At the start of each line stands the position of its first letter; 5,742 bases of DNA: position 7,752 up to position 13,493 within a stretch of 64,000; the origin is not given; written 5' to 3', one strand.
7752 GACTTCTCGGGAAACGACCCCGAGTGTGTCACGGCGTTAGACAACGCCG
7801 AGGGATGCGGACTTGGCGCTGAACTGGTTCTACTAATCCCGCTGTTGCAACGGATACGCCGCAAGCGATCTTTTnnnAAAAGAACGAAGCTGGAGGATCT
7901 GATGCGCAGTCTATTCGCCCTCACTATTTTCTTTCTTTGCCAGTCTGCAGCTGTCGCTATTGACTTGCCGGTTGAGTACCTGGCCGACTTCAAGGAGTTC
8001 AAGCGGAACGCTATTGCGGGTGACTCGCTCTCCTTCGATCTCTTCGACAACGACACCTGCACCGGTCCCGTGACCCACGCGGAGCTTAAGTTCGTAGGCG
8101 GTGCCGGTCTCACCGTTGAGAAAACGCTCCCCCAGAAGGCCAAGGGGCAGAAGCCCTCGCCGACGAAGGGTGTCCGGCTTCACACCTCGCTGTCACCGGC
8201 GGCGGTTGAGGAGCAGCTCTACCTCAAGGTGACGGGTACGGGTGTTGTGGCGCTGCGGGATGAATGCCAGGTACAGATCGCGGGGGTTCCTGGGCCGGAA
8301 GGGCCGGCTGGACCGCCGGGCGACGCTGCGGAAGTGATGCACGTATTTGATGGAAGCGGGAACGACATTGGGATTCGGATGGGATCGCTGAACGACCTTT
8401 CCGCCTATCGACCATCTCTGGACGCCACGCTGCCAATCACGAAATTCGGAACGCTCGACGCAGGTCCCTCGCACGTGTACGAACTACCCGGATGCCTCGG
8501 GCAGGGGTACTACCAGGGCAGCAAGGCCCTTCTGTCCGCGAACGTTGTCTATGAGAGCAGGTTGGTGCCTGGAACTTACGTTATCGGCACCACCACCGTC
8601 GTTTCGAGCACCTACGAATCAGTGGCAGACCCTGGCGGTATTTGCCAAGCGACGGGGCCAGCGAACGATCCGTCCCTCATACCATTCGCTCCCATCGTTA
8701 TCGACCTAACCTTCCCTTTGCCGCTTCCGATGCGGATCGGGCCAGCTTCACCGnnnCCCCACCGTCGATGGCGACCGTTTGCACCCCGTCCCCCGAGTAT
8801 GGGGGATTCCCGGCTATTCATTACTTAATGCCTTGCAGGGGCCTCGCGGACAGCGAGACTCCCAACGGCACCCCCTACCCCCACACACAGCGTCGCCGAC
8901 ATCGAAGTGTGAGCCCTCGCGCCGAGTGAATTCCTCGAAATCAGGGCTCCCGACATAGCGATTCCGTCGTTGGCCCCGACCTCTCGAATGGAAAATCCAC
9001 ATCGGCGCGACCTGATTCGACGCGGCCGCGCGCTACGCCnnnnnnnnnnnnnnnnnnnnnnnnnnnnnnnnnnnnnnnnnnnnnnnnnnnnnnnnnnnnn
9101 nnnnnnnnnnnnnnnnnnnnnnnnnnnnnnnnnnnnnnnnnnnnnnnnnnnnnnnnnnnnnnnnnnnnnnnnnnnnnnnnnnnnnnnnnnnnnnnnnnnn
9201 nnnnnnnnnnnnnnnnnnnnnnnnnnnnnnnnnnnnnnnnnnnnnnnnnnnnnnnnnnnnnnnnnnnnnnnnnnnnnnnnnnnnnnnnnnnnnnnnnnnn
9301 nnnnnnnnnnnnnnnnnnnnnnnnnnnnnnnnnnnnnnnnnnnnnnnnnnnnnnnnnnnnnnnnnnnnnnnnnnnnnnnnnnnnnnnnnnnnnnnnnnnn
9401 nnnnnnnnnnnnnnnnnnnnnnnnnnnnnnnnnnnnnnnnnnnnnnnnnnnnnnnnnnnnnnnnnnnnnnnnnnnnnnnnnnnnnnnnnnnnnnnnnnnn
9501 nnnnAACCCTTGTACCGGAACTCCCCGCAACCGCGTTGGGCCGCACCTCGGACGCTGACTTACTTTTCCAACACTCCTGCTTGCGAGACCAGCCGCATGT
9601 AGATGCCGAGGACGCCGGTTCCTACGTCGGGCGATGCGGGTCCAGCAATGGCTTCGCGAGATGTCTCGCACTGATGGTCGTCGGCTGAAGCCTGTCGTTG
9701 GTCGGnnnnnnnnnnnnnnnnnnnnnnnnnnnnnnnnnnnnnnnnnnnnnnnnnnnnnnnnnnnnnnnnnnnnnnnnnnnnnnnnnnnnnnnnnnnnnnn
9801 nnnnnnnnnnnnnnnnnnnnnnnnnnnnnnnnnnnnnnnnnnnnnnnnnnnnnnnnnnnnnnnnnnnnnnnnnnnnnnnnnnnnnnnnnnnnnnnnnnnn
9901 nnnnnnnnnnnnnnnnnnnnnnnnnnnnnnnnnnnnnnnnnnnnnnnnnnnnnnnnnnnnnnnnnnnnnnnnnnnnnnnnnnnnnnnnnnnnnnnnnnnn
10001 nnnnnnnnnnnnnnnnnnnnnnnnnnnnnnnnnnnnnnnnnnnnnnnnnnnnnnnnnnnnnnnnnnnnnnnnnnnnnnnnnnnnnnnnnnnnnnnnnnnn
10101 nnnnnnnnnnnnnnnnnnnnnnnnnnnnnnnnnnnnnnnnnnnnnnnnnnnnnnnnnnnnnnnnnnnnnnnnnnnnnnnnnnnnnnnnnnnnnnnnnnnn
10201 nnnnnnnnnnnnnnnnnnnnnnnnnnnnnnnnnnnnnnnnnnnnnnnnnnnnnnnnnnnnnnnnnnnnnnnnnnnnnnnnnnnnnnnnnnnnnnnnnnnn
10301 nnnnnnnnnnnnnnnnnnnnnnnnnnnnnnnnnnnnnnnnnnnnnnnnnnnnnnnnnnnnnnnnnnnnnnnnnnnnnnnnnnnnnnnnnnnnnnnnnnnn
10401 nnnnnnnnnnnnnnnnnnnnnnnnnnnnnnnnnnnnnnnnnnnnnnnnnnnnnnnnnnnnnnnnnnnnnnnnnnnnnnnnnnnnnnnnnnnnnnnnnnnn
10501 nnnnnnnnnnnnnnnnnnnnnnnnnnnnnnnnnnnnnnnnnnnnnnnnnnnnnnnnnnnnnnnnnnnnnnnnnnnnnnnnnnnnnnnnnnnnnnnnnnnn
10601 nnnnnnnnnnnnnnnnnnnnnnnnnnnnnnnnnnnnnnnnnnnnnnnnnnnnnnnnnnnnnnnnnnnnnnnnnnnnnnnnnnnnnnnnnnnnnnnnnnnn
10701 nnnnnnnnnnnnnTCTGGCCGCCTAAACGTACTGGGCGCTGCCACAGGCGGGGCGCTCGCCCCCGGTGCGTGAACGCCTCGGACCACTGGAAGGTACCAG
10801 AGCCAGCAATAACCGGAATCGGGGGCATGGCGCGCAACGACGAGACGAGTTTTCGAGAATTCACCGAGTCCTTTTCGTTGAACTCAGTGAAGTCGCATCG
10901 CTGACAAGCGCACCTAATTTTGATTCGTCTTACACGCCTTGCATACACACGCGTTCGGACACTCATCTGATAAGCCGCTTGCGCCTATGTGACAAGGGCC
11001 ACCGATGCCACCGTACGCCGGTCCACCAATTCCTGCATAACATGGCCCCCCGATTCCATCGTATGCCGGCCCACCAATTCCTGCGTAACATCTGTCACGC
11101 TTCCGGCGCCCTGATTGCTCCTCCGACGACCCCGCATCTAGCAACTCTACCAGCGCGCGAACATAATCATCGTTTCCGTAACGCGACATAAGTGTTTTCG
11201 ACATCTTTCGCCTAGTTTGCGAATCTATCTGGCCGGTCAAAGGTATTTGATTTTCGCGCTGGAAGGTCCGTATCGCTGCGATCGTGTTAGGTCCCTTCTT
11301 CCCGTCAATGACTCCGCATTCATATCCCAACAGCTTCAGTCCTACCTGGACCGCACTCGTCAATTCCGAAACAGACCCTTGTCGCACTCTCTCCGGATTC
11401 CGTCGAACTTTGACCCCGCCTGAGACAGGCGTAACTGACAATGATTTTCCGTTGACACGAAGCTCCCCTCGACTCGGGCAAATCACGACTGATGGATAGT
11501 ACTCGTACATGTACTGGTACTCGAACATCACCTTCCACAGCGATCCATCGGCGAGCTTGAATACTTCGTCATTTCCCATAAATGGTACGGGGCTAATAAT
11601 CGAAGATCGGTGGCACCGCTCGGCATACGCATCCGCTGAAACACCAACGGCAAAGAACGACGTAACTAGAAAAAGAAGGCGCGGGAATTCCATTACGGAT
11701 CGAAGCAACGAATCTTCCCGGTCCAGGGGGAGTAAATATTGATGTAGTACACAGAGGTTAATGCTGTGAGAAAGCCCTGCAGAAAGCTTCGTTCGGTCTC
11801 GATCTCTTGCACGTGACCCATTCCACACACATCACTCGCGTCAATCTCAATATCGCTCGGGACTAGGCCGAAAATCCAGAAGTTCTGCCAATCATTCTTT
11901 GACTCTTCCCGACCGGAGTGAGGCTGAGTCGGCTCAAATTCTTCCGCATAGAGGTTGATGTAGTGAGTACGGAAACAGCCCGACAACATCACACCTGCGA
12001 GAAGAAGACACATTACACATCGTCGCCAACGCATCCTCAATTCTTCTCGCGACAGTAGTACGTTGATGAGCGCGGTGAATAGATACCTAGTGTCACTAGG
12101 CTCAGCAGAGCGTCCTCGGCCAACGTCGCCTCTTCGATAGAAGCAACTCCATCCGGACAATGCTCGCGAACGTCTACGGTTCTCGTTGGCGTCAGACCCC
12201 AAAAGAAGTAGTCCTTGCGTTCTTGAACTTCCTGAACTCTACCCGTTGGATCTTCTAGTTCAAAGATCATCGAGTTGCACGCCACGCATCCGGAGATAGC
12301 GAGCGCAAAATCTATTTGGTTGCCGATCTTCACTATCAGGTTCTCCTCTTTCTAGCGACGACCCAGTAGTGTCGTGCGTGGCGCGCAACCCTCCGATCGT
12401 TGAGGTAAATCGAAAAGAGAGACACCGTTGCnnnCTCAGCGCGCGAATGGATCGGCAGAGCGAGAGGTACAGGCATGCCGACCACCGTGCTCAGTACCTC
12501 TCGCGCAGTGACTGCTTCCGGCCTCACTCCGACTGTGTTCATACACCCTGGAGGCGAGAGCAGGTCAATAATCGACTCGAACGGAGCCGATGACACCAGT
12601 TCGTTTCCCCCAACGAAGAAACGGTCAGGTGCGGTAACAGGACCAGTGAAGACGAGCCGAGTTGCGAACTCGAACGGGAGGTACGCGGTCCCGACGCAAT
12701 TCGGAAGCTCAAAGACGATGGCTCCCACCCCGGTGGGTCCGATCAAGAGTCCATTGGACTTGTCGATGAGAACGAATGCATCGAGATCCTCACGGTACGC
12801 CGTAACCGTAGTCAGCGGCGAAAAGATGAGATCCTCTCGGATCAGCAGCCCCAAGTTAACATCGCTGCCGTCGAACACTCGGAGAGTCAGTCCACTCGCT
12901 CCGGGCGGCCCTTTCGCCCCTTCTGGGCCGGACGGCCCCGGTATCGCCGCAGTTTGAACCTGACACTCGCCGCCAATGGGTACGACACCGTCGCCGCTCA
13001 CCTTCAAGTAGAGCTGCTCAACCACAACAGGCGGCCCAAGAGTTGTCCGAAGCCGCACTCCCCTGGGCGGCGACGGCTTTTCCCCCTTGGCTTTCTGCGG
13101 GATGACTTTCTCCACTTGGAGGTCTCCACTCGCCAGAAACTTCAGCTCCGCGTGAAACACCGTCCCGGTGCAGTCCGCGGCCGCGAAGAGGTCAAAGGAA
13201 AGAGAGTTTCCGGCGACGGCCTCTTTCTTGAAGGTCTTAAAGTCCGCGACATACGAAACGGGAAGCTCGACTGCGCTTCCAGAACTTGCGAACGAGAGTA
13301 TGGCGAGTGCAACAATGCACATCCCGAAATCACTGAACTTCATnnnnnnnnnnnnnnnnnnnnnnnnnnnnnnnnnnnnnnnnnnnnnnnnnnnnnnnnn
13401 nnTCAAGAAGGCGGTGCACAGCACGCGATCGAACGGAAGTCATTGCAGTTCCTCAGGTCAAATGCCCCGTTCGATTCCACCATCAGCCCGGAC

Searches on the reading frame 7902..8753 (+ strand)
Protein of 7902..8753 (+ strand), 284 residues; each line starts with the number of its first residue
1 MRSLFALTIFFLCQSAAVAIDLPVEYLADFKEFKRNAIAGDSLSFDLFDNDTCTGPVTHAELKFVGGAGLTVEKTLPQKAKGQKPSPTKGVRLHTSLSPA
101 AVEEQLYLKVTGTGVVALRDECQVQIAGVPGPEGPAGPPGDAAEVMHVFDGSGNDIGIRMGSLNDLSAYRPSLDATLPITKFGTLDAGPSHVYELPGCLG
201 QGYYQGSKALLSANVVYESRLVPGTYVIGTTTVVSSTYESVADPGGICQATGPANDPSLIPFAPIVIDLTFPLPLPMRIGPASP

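Call 6: search_protein_families(library=pfam, proteins=[window:7902-8753:+], max_evalue=1)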
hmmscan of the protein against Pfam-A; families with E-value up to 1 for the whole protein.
window:7902-8753:+ (284 aa): 0 families

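Call 36: find_homologous_proteins(query=A3, max_evalue=0.001)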
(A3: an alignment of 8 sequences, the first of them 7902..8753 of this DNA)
Query A3 (8 sequences) (284 aa, profile of the alignment): 31 proteins with E <= 0.001 among 8000 candidates.
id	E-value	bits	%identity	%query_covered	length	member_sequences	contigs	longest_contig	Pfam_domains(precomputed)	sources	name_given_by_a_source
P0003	2.8e-121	422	49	96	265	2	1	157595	-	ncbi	-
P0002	1.8e-119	416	100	100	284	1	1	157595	-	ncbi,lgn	-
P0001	9.5e-72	260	64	65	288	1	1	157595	-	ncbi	-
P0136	1.6e-48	184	34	45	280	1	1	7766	-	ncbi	-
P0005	2.0e-44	170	38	40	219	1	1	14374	-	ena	-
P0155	7.8e-41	158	39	36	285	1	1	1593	-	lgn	-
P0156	2.3e-39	154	36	46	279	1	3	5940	-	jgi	jgi:hypothetical protein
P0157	2.7e-39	153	37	38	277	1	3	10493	-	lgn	-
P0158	9.7e-39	152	40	40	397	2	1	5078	-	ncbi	-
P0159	1.4e-38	151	27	85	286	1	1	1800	-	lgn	-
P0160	3.2e-38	150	34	48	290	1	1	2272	-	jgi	jgi:hypothetical protein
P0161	7.2e-38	149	41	42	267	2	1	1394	-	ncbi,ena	-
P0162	1.0e-37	148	36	55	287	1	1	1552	-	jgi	-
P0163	1.2e-37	148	33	52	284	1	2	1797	-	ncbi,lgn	-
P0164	1.5e-36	144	38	34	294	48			-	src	-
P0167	7.8e-35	139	32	70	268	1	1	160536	-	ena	-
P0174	3.4e-31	127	35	38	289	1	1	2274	-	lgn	-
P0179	1.1e-19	89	26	47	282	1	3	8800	PF01391.24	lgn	-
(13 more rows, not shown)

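Call 42: find_encoding_contigs(protein=P0167, flank=10000, max_places=2)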
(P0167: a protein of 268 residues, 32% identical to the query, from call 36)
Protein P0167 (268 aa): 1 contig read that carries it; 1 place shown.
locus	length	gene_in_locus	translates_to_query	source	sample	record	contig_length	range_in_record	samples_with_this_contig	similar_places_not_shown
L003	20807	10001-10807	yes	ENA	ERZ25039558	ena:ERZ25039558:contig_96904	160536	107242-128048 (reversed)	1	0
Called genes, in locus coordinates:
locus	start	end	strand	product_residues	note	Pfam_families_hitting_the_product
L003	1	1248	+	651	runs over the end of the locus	PF00753:Lactamase_B, PF12706:Lactamase_B_2 (faint), PF14863:Alkyl_sulf_dimr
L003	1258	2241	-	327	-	-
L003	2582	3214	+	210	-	-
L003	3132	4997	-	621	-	PF13692:Glyco_trans_1_4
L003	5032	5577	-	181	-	-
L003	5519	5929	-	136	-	PF00535:Glycos_transf_2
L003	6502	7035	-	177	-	-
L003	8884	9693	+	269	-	PF00200:Disintegrin (weak)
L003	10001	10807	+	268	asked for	-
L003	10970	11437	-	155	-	PF05876:GpA_ATPase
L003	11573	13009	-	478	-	PF02518:HATPase_c (weak), PF00072:Response_reg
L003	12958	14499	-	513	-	PF00512:HisKA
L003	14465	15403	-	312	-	PF13462:Thioredoxin_4, PF01323:DSBA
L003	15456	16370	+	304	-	-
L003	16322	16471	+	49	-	-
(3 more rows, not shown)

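Call 53: predict_structure(alignment_id=A4)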
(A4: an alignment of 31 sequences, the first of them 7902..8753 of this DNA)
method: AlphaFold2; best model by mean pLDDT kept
length: 284 residues; sequences in the alignment: 31
mean_pLDDT: 66.9   pTM: 0.50
mean pLDDT of the five models: 66.9, 66.0, 66.0, 65.5, 65.4
residues with pLDDT >= 90: 78; 70-90: 51; 50-70: 61; < 50: 94
segments of 3 or more residues with pLDDT < 50: 128-140, 181-196, 199-244, 250-266
pLDDT, mean of each block of 10 residues (from residue 1): 59 62 94 93 95 94 84 91 92 93 85 96 72 42 70 80 66 60 38 47 40 39 40 36 47 43 48 69 70
secondary structure, 60 per line:
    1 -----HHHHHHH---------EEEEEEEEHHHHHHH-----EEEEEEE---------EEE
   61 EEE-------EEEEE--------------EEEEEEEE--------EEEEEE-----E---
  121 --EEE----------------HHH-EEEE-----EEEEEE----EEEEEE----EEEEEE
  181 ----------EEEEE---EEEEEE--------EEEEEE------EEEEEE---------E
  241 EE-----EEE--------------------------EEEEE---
elements in order: H6-12 E22-29 H30-36 E42-48 E58-63 E71-75 E90-97 E106-111 E123-125 E146-149 E155-160 E165-170 E175-180 E191-195 E199-204 E213-218 E225-230 E240-242 E248-250 E277-281
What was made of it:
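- The G-X-Y segment has pLDDT about 42 in the monomer model of P3 (call 53).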

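Call 57: fold_search(model_id=the predicted structure, library=pdb)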
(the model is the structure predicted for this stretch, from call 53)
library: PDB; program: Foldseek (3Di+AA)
matches with E <= 10: 560; with E <= 0.001: 0
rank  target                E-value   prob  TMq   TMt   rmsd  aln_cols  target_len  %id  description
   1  3mbx_H                2.0e-01  0.13  0.15  0.17  18.1       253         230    8  Crystal structure of chimeric antibody X836 (released 2010-06-30)
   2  8vvo_I                2.5e-01  0.18  0.19  0.25  11.8       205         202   15  Structure of FabS1CE2-EPR1-1 in complex with the erythropoietin receptor (released 2024-07-10)
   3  3i50_E                2.9e-01  0.04  0.08  0.08  27.2       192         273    8  Crystal structure of the West Nile Virus envelope glycoprotein in complex with the E53 antibody Fab (released 2009-10-27)
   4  4xnz_H                3.0e-01  0.10  0.18  0.21  15.8       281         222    8  Crystal structure of broadly and potently neutralizing antibody VRC06B in complex with HIV-1 clade A/E strain 93TH057  (released 2015-04-29)
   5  3l7e_B                3.3e-01  0.09  0.16  0.18  18.4       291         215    9  Crystal structure of ANTI-IL-13 antibody C836 (released 2010-11-10)
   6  7mzj_C                3.5e-01  0.12  0.17  0.21  17.3       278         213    8  SARS-CoV-2 receptor binding domain bound to Fab WCSL 129 and Fab PDI 93 (released 2021-10-06)
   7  6w5y_C                4.3e-01  0.18  0.13  0.20   9.5       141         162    8  Inferred receptor binding domain of human endogenous retrovirus envelope EnvP(b)1 (released 2020-11-11)
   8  6ywd_A                4.3e-01  0.08  0.14  0.17  18.4       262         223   10  De novo designed protein 4H_01 in complex with Mota antibody (released 2020-10-07)
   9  9n5h_H                4.6e-01  0.06  0.13  0.15  18.3       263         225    8  Endogenous Pfs230D1-6 in complex with RUPA-97, LMIV230-01, and 2A2 Fab domains (released 2025-10-15)
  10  2yeq_A                5.1e-01  0.38  0.20  0.12  10.1       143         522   10  Structure of PhoD (released 2012-04-18)
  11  6w1s_M                5.3e-01  0.06  0.11  0.15  17.0       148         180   10  Atomic model of the mammalian Mediator complex (released 2021-03-10)
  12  6b3m_C                5.3e-01  0.06  0.15  0.17  18.0       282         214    7  The crystal structure of a broadly-reactive human anti-hemagglutinin stalk antibody (70-1F02) in complex with H5 hemag (released 2018-06-13)
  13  2wyi_B                5.3e-01  0.04  0.13  0.07  18.8       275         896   11  Structure of the Streptococcus pyogenes family GH38 alpha-mannosidase complexed with swainsonine (released 2010-02-16)
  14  4xnz_E                5.6e-01  0.10  0.18  0.21  16.6       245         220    8  Crystal structure of broadly and potently neutralizing antibody VRC06B in complex with HIV-1 clade A/E strain 93TH057  (released 2015-04-29)
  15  4r0l_C                5.9e-01  0.28  0.15  0.28   7.7        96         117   10  Anti-canine CD28 antibody, 1C6, bound canine CD28 (released 2015-07-08)
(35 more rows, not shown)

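Call 65: search_protein_families(library=phrogs, proteins=[window:7902-8753:+], max_evalue=0.01)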
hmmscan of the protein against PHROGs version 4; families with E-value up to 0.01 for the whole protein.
window:7902-8753:+ (284 aa): 0 families

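Call 66: search_protein_families(library=ncbifam, proteins=[window:7902-8753:+], max_evalue=0.01)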
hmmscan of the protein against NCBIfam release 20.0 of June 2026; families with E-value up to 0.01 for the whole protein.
window:7902-8753:+ (284 aa): 0 families

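Call 67: search_protein_families(library=pfam, proteins=[P0162, P0174, P0179, P0158], max_evalue=0.1)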
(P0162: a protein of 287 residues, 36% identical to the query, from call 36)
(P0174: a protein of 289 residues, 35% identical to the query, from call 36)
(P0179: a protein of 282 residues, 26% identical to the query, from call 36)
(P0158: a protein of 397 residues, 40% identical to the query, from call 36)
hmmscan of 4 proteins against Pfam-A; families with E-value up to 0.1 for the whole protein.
P0162 (287 aa): 3 families
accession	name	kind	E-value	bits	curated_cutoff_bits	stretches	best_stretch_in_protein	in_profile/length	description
PF05229.21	SCPU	-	0.03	15.1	22.4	0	39-75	70-107/138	Spore Coat Protein U domain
PF01391.23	Collagen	-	0.058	13.6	27.2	1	133-152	4-23/60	Collagen triple helix repeat (20 copies)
PF21685.2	Fungal_virus_P2_N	-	0.084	12.2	27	0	14-90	126-203/365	Fungal virus Capsid protein, N-terminal domain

P0174 (289 aa): 0 families

P0179 (282 aa): 1 family
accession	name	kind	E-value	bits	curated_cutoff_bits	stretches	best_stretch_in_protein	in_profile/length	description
PF01391.23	Collagen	-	2.1e-09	37.4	27.2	1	141-198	1-58/60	Collagen triple helix repeat (20 copies)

P0158 (397 aa): 1 family
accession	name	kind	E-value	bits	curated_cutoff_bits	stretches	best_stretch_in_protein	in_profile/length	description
PF07588.17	DUF1554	-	8.9e-05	22.8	27.5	1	252-371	2-133/136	Protein of unknown function (DUF1554)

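Call 78: search_dna_similar(query=window:7902-8753:+, collection=phages, mode=protein, max_evalue=0.001, max_rows=15)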
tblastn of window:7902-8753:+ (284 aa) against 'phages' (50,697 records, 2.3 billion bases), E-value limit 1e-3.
No match.

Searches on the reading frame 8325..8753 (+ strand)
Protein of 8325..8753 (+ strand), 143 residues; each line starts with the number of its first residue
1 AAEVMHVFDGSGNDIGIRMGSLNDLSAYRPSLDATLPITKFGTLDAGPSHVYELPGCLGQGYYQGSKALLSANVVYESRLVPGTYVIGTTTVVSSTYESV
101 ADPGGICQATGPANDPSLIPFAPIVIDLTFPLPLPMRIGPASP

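Call 72: search_solved_structures(query=A7, max_evalue=10)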
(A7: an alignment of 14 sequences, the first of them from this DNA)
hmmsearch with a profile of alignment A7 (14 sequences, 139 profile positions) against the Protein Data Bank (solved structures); distinct sequences matched with E-value up to 10: 1.
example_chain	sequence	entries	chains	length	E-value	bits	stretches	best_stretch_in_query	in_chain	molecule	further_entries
2yzq_A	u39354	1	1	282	1.1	12.9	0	4-46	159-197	Putative uncharacterized protein PH1780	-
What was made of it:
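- Tried and rejected: A profile of the usual head against PDB sequences also found nothing (call 72).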

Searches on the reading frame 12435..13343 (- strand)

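Call 6: search_protein_families(library=pfam, proteins=[window:12435-13343:-], max_evalue=1)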
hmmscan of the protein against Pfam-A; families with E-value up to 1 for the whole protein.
window:12435-13343:- (303 aa): 1 family
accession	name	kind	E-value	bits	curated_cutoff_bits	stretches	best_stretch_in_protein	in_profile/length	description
PF01391.23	Collagen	-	0.037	14.2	27.2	1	136-151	31-46/60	Collagen triple helix repeat (20 copies)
